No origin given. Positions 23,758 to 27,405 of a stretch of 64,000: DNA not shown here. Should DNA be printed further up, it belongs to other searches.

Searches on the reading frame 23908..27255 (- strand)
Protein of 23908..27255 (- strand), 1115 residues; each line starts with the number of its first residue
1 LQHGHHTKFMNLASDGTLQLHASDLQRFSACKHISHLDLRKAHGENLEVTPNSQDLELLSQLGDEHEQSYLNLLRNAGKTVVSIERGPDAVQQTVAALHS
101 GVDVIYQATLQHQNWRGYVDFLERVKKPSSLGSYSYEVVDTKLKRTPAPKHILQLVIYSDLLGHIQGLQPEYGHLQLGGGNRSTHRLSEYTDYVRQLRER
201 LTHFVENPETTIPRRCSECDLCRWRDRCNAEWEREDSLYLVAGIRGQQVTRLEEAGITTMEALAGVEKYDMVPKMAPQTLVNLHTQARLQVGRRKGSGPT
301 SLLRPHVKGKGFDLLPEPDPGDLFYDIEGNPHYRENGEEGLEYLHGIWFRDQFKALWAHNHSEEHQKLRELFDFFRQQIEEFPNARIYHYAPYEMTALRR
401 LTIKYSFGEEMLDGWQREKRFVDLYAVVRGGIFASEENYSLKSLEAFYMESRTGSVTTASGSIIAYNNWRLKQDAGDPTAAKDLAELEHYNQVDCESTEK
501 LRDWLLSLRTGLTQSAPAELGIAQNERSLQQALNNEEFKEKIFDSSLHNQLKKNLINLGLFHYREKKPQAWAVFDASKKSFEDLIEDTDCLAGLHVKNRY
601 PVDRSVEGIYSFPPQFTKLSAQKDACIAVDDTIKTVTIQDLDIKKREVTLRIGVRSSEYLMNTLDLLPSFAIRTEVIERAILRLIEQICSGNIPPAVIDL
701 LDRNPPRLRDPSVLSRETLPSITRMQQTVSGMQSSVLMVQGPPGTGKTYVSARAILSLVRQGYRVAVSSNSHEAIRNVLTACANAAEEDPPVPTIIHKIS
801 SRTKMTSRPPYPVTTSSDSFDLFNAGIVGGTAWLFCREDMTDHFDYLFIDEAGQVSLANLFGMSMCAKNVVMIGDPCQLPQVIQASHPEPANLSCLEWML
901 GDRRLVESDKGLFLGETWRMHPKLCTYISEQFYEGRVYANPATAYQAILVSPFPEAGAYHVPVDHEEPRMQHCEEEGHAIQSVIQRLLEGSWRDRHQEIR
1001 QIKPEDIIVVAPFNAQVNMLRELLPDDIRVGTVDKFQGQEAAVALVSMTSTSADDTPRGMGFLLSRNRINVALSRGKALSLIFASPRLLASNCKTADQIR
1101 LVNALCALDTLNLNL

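Call 89: search_protein_families(library=padloc, proteins=[window:23908-27255:-], max_evalue=0.000001)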
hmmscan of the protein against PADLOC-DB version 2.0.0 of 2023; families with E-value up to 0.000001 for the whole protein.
window:23908-27255:- (1115 aa): 5 families
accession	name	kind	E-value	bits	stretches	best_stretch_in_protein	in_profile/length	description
PDLC03920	MkoA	-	3.1e-44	149.6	2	824-1099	769-1090/1112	-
PDLC03924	MkoC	-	3e-31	106.4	1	907-1095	766-953/1136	-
PDLC03921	MkoA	-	8.5e-29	97.9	1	825-1089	1275-1570/1607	-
PDLC02895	DpdJ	-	1.1e-10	37.1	1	738-1092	65-460/2112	DpdJ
PDLC05009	PDC-S37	-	1.3e-07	27.8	0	843-880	937-974/1550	-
